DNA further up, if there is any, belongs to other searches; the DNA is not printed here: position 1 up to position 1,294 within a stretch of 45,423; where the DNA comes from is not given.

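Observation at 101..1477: GSCFA-family enzyme gene at the distal end of the tail-fibre operon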

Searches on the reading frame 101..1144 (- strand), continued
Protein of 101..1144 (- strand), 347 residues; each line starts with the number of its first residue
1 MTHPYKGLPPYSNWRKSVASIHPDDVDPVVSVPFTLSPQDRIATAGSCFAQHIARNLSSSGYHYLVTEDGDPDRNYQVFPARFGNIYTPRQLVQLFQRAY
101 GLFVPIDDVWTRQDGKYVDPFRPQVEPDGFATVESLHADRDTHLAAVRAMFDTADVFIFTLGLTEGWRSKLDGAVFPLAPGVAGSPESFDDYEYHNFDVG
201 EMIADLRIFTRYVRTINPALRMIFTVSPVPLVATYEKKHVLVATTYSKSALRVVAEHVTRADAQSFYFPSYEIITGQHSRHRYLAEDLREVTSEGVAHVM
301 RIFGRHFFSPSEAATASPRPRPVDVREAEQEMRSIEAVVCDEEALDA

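Call 43: search_protein_families(library=phrogs, proteins=[window:101-1144:-], max_evalue=0.001)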
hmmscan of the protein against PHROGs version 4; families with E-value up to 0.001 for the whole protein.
window:101-1144:- (347 aa): 0 families

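Call 46: predict_structure(alignment_id=A1)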
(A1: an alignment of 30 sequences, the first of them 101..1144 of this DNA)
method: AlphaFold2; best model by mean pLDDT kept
length: 347 residues; sequences in the alignment: 30
mean_pLDDT: 83.9   pTM: 0.81
mean pLDDT of the five models: 83.9, 83.3, 82.7, 79.2, 78.6
residues with pLDDT >= 90: 168; 70-90: 116; 50-70: 53; < 50: 10
segments of 3 or more residues with pLDDT < 50: 338-347
pLDDT, mean of each block of 10 residues (from residue 1): 64 67 85 91 88 85 83 70 79 96 93 91 86 95 93 95 91 81 77 93 98 96 93 77 89 96 94 90 86 91 89 56 65 59 43
secondary structure, 60 per line:
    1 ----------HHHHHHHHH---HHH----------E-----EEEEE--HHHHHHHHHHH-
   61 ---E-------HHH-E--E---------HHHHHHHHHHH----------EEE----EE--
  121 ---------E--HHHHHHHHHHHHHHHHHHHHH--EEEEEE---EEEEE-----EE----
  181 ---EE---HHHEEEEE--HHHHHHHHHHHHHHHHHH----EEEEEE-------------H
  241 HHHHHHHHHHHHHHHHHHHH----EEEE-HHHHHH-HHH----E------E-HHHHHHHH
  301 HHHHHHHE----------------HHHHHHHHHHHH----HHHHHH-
elements in order: H11-19 E42-46 H49-59 H89-99 E110-112 H133-153 E156-161 E165-169 E192-196 H199-216 E221-226 H240-260 E265-268 H270-275 H293-307 H325-336 H341-346
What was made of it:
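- On GSCFA family (Pfam PF08885, SGNH clan): AF2 pLDDT 84 (call 46).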

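Call 49: find_related_loci(query=A1, collection=viral_contigs, flank=8000)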
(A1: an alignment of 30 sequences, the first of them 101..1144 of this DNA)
Query A1 (347 aa) in viral_contigs; peptide patterns used: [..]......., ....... (x = any residue, [..] = any of these).
48 stretches matched a pattern; 24 encode a relative of the query (tblastn E <= 1e-3); 22 distinct loci.
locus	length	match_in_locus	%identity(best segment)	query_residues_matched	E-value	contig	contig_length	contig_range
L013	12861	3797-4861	55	2-347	1e-127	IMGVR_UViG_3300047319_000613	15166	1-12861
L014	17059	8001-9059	51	1-347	5e-120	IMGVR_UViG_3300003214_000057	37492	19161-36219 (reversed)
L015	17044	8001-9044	54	3-346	4e-120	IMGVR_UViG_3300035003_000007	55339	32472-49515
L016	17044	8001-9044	52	1-347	4e-109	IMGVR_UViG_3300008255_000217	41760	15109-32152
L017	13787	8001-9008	50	3-347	2e-106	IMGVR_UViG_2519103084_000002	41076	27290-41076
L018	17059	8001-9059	49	4-347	3e-104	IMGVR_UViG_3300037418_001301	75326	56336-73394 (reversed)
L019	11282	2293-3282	51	3-347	5e-104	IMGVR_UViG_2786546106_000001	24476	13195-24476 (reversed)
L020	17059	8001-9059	49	4-347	9e-104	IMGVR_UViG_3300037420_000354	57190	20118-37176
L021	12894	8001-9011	47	3-346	5e-102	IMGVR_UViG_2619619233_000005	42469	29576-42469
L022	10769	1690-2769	47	3-345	4e-101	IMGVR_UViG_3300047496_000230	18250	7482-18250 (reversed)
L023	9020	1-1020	40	1-346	2e-77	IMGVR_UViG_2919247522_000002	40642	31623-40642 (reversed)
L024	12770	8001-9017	41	4-347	3e-74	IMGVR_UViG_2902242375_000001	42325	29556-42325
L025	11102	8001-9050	35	1-347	2e-64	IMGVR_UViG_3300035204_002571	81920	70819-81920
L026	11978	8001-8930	36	4-319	7e-64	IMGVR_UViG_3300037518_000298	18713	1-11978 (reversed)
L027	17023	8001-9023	34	3-347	3e-59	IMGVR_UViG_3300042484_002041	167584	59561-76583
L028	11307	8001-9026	37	4-347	2e-58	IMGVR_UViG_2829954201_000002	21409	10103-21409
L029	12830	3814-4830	41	1-347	1e-72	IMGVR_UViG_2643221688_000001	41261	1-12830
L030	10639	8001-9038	37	3-347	3e-66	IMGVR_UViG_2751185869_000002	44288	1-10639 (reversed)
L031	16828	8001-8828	30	34-308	3e-23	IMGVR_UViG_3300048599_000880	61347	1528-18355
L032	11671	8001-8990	43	4-346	7e-80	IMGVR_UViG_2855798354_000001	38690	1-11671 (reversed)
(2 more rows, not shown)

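Call 52: fold_search(model_id=the predicted structure, library=pdb)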
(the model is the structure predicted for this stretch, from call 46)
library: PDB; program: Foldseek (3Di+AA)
matches with E <= 10: 1436; with E <= 0.001: 3
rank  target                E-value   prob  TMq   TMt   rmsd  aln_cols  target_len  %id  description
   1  2vpt                  1.7e-04  1.00  0.32  0.50   7.8       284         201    8  Clostridium thermocellum family 3 carbohydrate esterase (released 2008-05-06)
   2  7tjb                  4.7e-04  1.00  0.34  0.49   9.1       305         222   11  Structure of Neisseria gonorrhoeae peptidoglycan O-acetyltransferase B (PatB) (released 2023-01-18)
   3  7tlv                  8.1e-04  1.00  0.33  0.49   9.1       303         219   12  Structure of Neisseria gonorrhoeae peptidoglycan O-acetyltransferase B (PatB) substituted with selenomethionine (released 2023-01-25)
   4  4h08                  1.1e-03  1.00  0.35  0.57   7.3       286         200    8  Crystal structure of a putative hydrolase (BT3161) from Bacteroides thetaiotaomicron VPI-5482 at 1.80 A resolution (released 2012-10-17)
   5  8ik1_A                1.4e-03  1.00  0.27  0.43   8.0       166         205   13  EstL5 in complex of PMSF (released 2023-03-29)
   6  4iqd_B                1.5e-03  0.23  0.15  0.17  16.0       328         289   12  Crystal Structure of Carboxyvinyl-Carboxyphosphonate Phosphorylmutase from Bacillus anthracis (released 2013-01-23)
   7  2hsj_D                1.7e-03  0.98  0.29  0.44  12.2       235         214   10  The structure of a putative platelet activating factor from Streptococcus pneumonia. (released 2006-09-19)
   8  2hsj_A                2.2e-03  1.00  0.28  0.44   7.6       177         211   12  The structure of a putative platelet activating factor from Streptococcus pneumonia. (released 2006-09-19)
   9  8ik1_B                2.4e-03  1.00  0.28  0.44   7.7       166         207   13  EstL5 in complex of PMSF (released 2023-03-29)
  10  7e16_A                2.9e-03  0.99  0.33  0.52  13.3       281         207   11  crystal structure of GDSL esterase from Geobacillus thermodenitrificans (released 2021-04-14)
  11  7bxd                  3.3e-03  0.99  0.27  0.39   8.4       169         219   14  Crystal structure of Ca_00815 (released 2021-04-21)
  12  1bwp                  3.5e-03  0.99  0.24  0.37   6.4       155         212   10  PROBING THE SUBSTRATE SPECIFICITY OF THE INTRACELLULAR BRAIN PLATELET-ACTIVATING FACTOR ACETYLHYDROLASE (released 1999-05-18)
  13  3wrw_D                3.5e-03  0.89  0.30  0.27   9.0       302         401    9  Crystal structure of the N-terminal domain of resistance protein (released 2014-08-13)
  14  4iqe_B                3.5e-03  0.63  0.20  0.23  12.1       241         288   12  Crystal Structure of Carboxyvinyl-Carboxyphosphonate Phosphorylmutase from Bacillus anthracis str. Ames Ancestor (released 2013-01-23)
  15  4dev_D                3.5e-03  0.63  0.23  0.22  13.1       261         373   14  An Acetyl Xylan Esterase (Est2A) from the Rumen Bacterium Butyrivibrio proteoclasticus. (released 2013-02-13)
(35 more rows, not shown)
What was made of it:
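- Fold models: GSCFA resembles SGNH esterases and the O-acetyltransferase PatB (calls 46, 52). The GSCFA model's best structural neighbours are mostly esterases such as CE3 and PAF-acetylhydrolase (call 52). PatB, an SGNH-fold transferase, is among the top structural hits (call 52).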

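Call 55: search_protein_families(library=pfam, proteins=[L014:7171-7989:+, L018:7181-8020:+, L023:989-1861:+, L024:8993-9772:+, L025:9062-9784:+, L027:9035-9751:+, L028:9002-9817:+, L029:4806-5669:+, L030:9007-9762:+, L032:7006-7986:+], max_evalue=0.1)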
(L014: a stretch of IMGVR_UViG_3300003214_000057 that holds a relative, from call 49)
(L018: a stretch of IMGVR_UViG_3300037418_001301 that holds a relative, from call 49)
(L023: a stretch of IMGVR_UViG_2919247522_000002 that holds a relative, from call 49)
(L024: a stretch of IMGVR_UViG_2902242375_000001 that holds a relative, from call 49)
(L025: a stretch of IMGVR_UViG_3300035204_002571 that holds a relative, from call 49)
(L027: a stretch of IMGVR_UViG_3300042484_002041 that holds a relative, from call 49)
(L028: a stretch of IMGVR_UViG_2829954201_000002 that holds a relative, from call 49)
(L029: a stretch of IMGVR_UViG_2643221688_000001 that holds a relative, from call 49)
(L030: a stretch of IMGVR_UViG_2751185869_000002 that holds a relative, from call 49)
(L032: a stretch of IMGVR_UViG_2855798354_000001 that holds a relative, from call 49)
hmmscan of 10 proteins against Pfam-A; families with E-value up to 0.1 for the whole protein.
L014:7171-7989:+ (272 aa): 0 families

L018:7181-8020:+ (279 aa): 1 family
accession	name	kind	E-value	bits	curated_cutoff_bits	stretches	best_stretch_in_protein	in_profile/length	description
PF20100.4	DUF6490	-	0.042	14.3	23.7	1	81-117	36-72/127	Family of unknown function (DUF6490)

L023:989-1861:+ (290 aa): 0 families

L024:8993-9772:+ (259 aa): 0 families

L025:9062-9784:+ (240 aa): 0 families

L027:9035-9751:+ (238 aa): 0 families

L028:9002-9817:+ (271 aa): 0 families

L029:4806-5669:+ (287 aa): 0 families

L030:9007-9762:+ (251 aa): 0 families

L032:7006-7986:+ (326 aa): 0 families

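Call 63: find_related_loci(query=A1, collection=genome_contigs, flank=6000)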
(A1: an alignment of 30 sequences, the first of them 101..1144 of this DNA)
Query A1 (347 aa) in genome_contigs; peptide patterns used: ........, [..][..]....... (x = any residue, [..] = any of these).
600 stretches matched a pattern (row limit reached: there are more); 587 encode a relative of the query (tblastn E <= 1e-3); the best 80 are kept; 80 distinct loci.
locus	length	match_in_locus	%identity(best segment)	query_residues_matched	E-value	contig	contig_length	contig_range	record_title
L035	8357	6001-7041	78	1-346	0e+0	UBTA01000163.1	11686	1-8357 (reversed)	Rhizobiales bacterium isolate AFS031141 genome assembly, contig: contig_163, whole genome shotgun sequence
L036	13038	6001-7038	60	1-345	8e-130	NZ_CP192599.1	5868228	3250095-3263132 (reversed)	Humitalea sp. 24SJ18S-53 chromosome, complete genome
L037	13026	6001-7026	59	2-345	4e-128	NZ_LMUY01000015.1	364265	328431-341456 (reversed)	Acidisphaera sp. L21 NODE_308_length_364221_cov_9.994272, whole genome shotgun sequence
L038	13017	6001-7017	58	1-346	7e-125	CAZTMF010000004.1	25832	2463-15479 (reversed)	MAG TPA_asm: uncultured Caulobacteraceae bacterium isolate binchicken_co50_284 genome assembly, contig: NODE_1991_length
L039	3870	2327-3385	55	1-346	3e-126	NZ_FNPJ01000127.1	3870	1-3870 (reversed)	Nitrosomonas sp. Nm33, whole genome shotgun sequence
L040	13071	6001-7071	54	1-346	2e-122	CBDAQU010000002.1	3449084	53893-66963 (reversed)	MAG: Acetobacteraceae bacterium isolate c2134679-2434-445b-821b-ac85f0c125ba genome assembly, contig: contig_2, whole ge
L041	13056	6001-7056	53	1-346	2e-122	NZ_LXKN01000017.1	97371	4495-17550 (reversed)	Rhizobium sp. AC27/96 AS1I6_19, whole genome shotgun sequence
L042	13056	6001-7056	53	1-347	2e-119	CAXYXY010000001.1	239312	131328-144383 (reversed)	MAG: uncultured Thiothrix sp. isolate ERR13598997_binner123_Refined_34 genome assembly, contig: ERZ24875810.5, whole gen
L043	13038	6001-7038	56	1-346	2e-119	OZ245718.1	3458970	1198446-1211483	MAG: Actinomycetes bacterium isolate 5592b777-cc2b-40d4-8203-2b0c8ee3f119 genome assembly, chromosome: 1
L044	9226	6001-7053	52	4-347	4e-119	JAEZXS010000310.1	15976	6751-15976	MAG: Proteobacteria bacterium isolate OH_PFB_21 k127_1431278, whole genome shotgun sequence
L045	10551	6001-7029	53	3-346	9e-119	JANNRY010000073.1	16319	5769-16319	MAG: Betaproteobacteria bacterium isolate SOY_31_metabat_296 SOY_31_k141_3421450, whole genome shotgun sequence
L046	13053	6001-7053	54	3-346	3e-117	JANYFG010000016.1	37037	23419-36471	MAG: Rhodospirillales bacterium isolate 338R_metabinner_91 338R_k141_401329, whole genome shotgun sequence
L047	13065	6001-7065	54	1-346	3e-117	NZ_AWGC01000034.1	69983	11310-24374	Asticcacaulis sp. AC402 contig00034, whole genome shotgun sequence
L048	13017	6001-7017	52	3-346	2e-117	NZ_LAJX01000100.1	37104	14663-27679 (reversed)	Methylocucumis oryzae strain Sn10-6 c100, whole genome shotgun sequence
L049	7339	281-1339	52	1-347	2e-116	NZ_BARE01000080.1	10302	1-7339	Sphingobium xenophagum NBRC 107872, whole genome shotgun sequence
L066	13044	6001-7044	53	3-346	1e-112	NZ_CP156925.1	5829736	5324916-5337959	Sporomusa rhizae strain DSM 16652 chromosome, complete genome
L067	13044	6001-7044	51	3-345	1e-112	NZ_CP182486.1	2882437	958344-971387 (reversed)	Sphingobium sp. CR28 chromosome, complete genome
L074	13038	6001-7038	53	2-346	4e-111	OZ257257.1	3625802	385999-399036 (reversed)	MAG: Stagnimonas sp. isolate 63be8b7c-58f3-4e6a-aa9c-8914b5473349 genome assembly, chromosome: 1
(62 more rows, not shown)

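Call 66: search_protein_families(library=ncbifam, proteins=[window:101-1144:-], max_evalue=0.01)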
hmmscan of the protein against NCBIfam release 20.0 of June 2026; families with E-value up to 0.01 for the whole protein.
window:101-1144:- (347 aa): 0 families

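Call 67: search_protein_families(library=padloc, proteins=[window:101-1144:-], max_evalue=0.01)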
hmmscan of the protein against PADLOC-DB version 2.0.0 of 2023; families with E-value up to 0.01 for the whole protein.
window:101-1144:- (347 aa): 0 families

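Call 78: search_protein_families(library=pfam, alignment_id=A5, max_evalue=0.00001)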
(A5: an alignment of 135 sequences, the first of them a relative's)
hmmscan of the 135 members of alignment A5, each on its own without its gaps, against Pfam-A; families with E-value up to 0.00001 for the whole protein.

A. member 1, L037:3774-4751:+ (326 aa): 4 families
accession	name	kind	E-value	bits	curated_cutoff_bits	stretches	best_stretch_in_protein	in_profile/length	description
PF13489.12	Methyltransf_23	-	1.9e-10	41.1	27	1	139-303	9-163/164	Methyltransferase domain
PF13649.12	Methyltransf_25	-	3.7e-10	40.8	27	1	157-250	2-97/97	Methyltransferase domain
PF08242.18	Methyltransf_12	-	6.6e-09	36.8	30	1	157-251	1-97/98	Methyltransferase domain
PF08241.18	Methyltransf_11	-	6.9e-08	33.5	21.2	1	157-233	1-76/95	Methyltransferase domain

B. families by the number of members that match (of 135 scanned): 143 families (the first 25 are shown)
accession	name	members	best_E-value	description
PF16363.11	GDP_Man_Dehyd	6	1.9e-134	GDP-mannose 4,6 dehydratase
PF04321.23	RmlD_sub_bind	6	3.2e-95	RmlD substrate binding domain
PF01370.27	Epimerase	6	2e-66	NAD dependent epimerase/dehydratase family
PF13692.12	Glyco_trans_1_4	5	6.4e-26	Glycosyl transferases group 1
PF08241.18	Methyltransf_11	5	8.5e-21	Methyltransferase domain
PF13649.12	Methyltransf_25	5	4e-18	Methyltransferase domain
PF13489.12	Methyltransf_23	5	3.3e-15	Methyltransferase domain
PF08242.18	Methyltransf_12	5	5.3e-13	Methyltransferase domain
PF00005.33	ABC_tran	4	2.5e-34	ABC transporter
PF00534.26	Glycos_transf_1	4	1.5e-29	Glycosyl transferases group 1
PF20706.3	GT4-conflict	4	4.1e-13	Family 4 Glycosyltransferase in conflict systems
PF00535.33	Glycos_transf_2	3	1.8e-23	Glycosyl transferase family 2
PF02563.21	Poly_export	3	5.5e-19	Polysaccharide biosynthesis/export protein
PF22461.2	SLBB_2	3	8e-19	SLBB domain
PF07993.18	NAD_binding_4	3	8.6e-17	Male sterility protein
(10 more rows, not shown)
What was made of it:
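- The 135 neighbours of cellular pairs are enriched in GDP-mannose dehydratase/epimerase/RmlD, glycosyltransferases, methyltransferases, ABC transporters and Wza-type exporters (call 78). Neighbours of WcbI-type pairs are enriched in glycan synthesis and export genes (call 78).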
